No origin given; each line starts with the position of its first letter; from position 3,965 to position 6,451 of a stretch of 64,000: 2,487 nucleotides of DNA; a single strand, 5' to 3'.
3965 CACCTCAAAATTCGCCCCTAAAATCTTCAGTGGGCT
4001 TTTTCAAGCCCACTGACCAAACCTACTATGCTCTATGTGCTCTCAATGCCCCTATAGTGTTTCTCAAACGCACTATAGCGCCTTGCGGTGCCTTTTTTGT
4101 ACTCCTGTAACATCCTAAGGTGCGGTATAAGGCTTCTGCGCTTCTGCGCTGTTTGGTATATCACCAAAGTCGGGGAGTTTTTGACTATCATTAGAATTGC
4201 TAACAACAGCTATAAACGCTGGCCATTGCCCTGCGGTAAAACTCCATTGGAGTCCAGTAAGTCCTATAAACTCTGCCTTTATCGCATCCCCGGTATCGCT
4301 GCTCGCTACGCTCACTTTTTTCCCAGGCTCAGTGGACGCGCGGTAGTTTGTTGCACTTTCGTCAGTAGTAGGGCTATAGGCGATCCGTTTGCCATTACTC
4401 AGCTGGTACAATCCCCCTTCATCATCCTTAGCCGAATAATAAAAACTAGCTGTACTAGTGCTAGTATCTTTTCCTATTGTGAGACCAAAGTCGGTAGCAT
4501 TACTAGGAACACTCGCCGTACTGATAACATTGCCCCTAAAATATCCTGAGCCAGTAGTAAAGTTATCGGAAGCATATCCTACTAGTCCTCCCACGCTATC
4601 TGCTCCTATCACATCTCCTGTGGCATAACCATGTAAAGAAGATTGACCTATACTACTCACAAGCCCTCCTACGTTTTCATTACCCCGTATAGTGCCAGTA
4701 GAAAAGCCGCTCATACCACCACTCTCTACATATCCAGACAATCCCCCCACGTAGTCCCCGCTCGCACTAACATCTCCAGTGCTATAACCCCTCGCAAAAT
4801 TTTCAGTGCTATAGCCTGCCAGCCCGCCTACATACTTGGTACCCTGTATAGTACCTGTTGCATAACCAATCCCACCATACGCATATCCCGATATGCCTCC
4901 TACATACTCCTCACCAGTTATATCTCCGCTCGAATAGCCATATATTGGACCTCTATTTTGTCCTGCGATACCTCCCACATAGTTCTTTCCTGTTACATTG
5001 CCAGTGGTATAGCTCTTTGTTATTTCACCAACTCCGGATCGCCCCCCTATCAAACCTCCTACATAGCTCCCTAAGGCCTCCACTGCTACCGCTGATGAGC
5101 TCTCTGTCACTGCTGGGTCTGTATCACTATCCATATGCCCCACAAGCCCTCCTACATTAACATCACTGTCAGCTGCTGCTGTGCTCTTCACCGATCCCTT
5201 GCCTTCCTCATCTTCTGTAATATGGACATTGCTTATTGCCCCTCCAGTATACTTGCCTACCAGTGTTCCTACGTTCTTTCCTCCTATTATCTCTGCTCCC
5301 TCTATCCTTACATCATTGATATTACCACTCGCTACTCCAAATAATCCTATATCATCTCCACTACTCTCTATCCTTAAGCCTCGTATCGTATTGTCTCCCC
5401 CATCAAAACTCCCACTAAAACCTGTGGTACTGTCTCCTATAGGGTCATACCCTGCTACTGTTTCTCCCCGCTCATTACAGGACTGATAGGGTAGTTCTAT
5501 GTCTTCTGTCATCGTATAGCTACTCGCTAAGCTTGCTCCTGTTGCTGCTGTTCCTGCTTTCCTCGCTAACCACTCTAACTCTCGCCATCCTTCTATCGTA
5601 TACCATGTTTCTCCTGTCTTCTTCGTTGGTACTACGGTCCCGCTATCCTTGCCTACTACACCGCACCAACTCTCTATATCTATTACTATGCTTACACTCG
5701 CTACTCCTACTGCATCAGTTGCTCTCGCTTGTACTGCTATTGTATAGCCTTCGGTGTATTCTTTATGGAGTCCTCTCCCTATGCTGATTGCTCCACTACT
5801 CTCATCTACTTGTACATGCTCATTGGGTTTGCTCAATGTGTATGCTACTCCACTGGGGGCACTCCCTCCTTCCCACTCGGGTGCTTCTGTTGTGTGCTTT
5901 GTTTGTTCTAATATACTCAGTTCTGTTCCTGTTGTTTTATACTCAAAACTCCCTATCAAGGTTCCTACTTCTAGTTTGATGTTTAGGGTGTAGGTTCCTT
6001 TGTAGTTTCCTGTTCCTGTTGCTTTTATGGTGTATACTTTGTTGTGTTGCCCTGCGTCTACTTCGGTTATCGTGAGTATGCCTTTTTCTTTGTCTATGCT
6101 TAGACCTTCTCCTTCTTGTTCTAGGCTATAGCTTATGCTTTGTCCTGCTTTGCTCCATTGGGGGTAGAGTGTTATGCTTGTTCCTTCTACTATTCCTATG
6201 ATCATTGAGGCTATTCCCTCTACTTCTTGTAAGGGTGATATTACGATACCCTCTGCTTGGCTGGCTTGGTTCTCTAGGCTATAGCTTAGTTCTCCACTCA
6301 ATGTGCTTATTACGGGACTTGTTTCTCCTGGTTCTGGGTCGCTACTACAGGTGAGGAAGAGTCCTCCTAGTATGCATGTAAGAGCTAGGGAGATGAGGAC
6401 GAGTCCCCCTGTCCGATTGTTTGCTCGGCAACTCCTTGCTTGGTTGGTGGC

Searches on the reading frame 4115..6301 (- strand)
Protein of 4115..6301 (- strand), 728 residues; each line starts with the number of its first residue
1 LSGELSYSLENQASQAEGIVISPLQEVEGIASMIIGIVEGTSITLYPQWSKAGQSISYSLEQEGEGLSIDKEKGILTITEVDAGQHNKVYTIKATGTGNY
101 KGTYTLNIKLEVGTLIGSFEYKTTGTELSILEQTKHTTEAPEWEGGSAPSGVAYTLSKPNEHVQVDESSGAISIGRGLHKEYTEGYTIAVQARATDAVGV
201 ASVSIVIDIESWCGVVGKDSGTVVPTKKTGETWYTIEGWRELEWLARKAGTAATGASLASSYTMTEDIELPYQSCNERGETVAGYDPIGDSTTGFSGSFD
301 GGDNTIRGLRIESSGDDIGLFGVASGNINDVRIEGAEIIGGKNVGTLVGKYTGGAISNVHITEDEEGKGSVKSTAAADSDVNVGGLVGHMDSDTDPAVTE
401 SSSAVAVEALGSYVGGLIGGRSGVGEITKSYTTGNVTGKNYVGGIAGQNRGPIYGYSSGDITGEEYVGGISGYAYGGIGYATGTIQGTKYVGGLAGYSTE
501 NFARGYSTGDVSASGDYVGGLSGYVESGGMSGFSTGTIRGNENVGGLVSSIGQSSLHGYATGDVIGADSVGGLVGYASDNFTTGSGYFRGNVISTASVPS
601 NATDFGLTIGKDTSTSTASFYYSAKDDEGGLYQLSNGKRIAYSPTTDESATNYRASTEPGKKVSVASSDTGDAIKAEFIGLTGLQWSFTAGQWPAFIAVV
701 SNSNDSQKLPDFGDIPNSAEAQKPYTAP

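Call 3: search_protein_families(library=pfam, proteins=[window:4115-6301:-], max_evalue=0.1)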
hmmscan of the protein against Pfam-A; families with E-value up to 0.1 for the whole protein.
window:4115-6301:- (728 aa): 3 families
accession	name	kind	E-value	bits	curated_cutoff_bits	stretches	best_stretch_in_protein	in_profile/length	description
PF00028.23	Cadherin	-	0.00019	22.2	28.8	1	150-205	29-90/93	Cadherin domain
PF07581.17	Glug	-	0.00037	21.2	20.5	0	411-437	2-28/28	The GLUG motif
PF17957.7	Big_7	-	0.0095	17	24.1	1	182-220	14-48/70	Bacterial Ig domain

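Call 4: search_protein_families(library=ncbifam, proteins=[window:4115-6301:-], max_evalue=0.1)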
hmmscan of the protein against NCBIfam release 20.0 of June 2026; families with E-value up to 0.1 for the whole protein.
window:4115-6301:- (728 aa): 0 families
